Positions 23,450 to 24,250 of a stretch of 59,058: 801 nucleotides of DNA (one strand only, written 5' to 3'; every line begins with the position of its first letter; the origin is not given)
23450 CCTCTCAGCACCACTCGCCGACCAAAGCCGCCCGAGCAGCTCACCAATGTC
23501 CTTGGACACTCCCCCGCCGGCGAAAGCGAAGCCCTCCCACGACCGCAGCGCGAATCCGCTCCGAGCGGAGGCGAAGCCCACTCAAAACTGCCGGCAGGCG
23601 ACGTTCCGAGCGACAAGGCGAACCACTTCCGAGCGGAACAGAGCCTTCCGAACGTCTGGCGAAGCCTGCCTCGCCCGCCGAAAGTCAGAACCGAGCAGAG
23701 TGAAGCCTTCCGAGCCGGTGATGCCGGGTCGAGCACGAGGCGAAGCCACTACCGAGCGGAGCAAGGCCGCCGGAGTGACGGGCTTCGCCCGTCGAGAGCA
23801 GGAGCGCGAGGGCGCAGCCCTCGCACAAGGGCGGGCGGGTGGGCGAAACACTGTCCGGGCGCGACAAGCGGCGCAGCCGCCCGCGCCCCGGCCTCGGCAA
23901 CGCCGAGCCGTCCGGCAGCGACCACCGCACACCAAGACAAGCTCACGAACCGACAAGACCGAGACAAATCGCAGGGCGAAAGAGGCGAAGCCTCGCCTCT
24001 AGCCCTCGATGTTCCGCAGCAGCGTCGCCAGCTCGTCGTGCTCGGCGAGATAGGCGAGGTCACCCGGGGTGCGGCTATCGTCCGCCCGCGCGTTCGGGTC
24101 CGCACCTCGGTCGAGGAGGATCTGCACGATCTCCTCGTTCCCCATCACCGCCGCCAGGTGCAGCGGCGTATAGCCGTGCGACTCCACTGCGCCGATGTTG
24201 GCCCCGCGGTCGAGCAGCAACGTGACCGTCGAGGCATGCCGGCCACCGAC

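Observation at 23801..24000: Structured intergenic repeat family: four same-orientation copies in 59 kb with compensatory base changes in two hairpins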

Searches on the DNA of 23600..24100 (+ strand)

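Call 11: search_rna_families(source=window, start=23600, end=24100, threshold=evalue, max_evalue=10)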
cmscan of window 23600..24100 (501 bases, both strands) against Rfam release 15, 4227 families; matches with E-value up to 10: 3.
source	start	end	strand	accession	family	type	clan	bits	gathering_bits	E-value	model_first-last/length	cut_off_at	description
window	23992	24058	+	RF04247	bZIP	Gene; sRNA;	-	22.4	41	0.1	1-72/72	no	bZIP non canonical Hac1/Xbp1 intron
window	23961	24003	+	RF02961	DUF3800-II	Gene; sRNA;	-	19.5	43.2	0.32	15-56/69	no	DUF3800-II RNA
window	23883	23903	-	RF02523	ROSE_3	Cis-reg; thermoregulator;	-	12.1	43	9.5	4-24/69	no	Repression of heat shock gene expression (ROSE) element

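Call 13: search_dna_similar(query=window:23790-24000:+, collection=plasmids, mode=distant, max_evalue=0.01)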
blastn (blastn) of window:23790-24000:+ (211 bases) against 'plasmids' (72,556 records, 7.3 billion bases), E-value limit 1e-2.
No match.

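Call 33: build_rna_model(alignment_id=A4, structure=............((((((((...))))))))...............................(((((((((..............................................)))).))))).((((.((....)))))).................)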
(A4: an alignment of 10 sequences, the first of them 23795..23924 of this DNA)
Model R1 built from alignment A4 (10 sequences, 162 columns); structure: as given.
model positions 131; base pairs 23; branch points 2; effective number of sequences 1.58; information 0.589 bits per position. Calibrated on 0.2 Mb of random sequence (short: E-values are rough).
structure used (alignment columns):
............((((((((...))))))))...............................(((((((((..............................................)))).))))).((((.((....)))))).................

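Call 34: search_with_rna_model(model_id=R1, sources=[window, L007, L008, L010, L011, L012, L013, L014, L015, L016, L017, L018, L019, L020, L021, L022], max_evalue=1, make_alignment=true)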
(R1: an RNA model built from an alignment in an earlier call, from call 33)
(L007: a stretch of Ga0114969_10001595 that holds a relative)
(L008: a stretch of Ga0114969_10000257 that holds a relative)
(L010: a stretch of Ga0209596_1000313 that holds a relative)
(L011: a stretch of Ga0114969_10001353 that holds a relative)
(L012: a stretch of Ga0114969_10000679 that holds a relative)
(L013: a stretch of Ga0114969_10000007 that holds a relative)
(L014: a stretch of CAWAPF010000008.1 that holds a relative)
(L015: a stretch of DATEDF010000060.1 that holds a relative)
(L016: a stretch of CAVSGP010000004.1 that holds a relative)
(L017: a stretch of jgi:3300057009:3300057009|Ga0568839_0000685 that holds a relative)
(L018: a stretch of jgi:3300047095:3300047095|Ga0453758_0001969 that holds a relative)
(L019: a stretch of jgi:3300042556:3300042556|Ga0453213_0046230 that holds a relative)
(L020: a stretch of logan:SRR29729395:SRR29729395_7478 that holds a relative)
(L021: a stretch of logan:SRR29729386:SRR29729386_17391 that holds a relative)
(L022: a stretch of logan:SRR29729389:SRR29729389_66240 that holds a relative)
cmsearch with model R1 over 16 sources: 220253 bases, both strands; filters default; matches with E-value up to 1: 22.
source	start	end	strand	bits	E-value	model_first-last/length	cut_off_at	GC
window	23795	23924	+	128.2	3.2e-23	1-131/131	no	0.78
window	36844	36973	+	120.2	1.2e-21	1-131/131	no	0.78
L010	4091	4219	+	112.5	4e-20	1-131/131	no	0.78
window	40773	40928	+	110.4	1.1e-19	1-131/131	no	0.76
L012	4143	4272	-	110.3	1.1e-19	1-131/131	no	0.76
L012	3637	3767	-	110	1.2e-19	1-131/131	no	0.79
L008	378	510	-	102.8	3.4e-18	1-131/131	no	0.77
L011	4471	4603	+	102.2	4.5e-18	1-131/131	no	0.8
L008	4970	5100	-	100.6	9e-18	1-131/131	no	0.76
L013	5239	5353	-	100.6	9.1e-18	18-131/131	5'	0.72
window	33461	33584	+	93.7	2.1e-16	1-131/131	no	0.77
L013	1774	1902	-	92.8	3.2e-16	1-131/131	no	0.77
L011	795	922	+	84.7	1.3e-14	1-131/131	no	0.78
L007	2865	2952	+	55.4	8e-09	1-131/131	no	0.73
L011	7330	7430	+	47.7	2.6e-07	1-131/131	no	0.69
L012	3932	4043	-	44.5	1.2e-06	1-131/131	no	0.75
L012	7398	7525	-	32.5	0.00027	1-131/131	no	0.7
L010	5622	5757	-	18.9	0.13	1-131/131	no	0.69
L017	12064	12120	+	16.3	0.44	1-131/131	no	0.68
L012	11119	11241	-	16.2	0.45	1-131/131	no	0.77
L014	334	400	-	15.2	0.71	1-131/131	no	0.75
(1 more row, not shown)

Alignment A5: 22 matches aligned to the model, 236 columns, each read 5' to 3' on its own strand. Consensus structure (alignment columns), stored with it:
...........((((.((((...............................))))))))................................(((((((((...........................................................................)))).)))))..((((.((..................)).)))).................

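Call 44: search_with_rna_model(model_id=R1, sources=[window, L008, L010, L011, L012, L013], max_evalue=1e-12, make_alignment=true)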
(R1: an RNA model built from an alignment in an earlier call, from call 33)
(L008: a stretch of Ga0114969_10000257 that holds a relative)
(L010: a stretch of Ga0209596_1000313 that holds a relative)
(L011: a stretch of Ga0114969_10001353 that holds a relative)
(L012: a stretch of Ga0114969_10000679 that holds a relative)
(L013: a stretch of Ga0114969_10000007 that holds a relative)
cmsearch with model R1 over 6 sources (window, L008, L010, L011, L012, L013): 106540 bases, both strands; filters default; matches with E-value up to 1e-12: 13.
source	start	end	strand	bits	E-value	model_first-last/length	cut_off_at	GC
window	23795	23924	+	128.2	1.6e-23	1-131/131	no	0.78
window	36844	36973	+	120.2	5.9e-22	1-131/131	no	0.78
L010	4091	4219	+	112.5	1.9e-20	1-131/131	no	0.78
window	40773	40928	+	110.4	5.2e-20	1-131/131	no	0.76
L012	4143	4272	-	110.3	5.4e-20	1-131/131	no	0.76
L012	3637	3767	-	110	6e-20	1-131/131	no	0.79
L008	378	510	-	102.8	1.6e-18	1-131/131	no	0.77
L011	4471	4603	+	102.2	2.2e-18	1-131/131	no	0.8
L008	4970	5100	-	100.6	4.3e-18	1-131/131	no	0.76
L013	5239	5353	-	100.6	4.4e-18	18-131/131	5'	0.72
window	33461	33584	+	93.7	1e-16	1-131/131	no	0.77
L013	1774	1902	-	92.8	1.6e-16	1-131/131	no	0.77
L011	795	922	+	84.7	6.1e-15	1-131/131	no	0.78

Alignment A6: 13 matches aligned to the model, 175 columns, each read 5' to 3' on its own strand. Consensus structure (alignment columns), stored with it:
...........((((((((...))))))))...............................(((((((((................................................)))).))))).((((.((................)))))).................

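Call 74: search_with_rna_model(model_id=R1, sources=[L029, L030, L023, L024, L027, L028], max_evalue=1)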
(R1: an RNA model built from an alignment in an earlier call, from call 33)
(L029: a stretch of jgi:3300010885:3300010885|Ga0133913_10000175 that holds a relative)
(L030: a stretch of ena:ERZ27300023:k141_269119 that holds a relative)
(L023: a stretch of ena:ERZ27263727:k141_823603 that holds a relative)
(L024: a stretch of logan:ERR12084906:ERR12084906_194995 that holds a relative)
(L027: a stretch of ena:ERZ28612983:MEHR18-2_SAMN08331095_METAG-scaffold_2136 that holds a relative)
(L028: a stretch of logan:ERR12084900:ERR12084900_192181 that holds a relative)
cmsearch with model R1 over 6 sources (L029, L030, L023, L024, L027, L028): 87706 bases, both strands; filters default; matches with E-value up to 1: 6.
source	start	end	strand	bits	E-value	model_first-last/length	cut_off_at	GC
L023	3901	4030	-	120.2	4.8e-22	1-131/131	no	0.78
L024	8234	8389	-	110.4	4.3e-20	1-131/131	no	0.76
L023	7290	7413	-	93.7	8.3e-17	1-131/131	no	0.77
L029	19914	20042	-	92.8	1.3e-16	1-131/131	no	0.77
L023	1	101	-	81.1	2.6e-14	1-103/131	3'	0.73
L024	12189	12228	-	38.8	6.1e-06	92-131/131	5'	0.82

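Call 83: search_with_rna_model(model_id=R1, sources=[L031, L032], max_evalue=1)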
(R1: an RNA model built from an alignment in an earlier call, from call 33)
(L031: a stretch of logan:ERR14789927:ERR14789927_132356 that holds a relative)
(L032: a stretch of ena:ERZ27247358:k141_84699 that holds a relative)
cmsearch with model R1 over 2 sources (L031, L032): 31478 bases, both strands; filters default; matches with E-value up to 1: 1.
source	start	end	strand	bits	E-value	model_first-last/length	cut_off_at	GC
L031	7899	7955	-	17.6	0.034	61-114/131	no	0.68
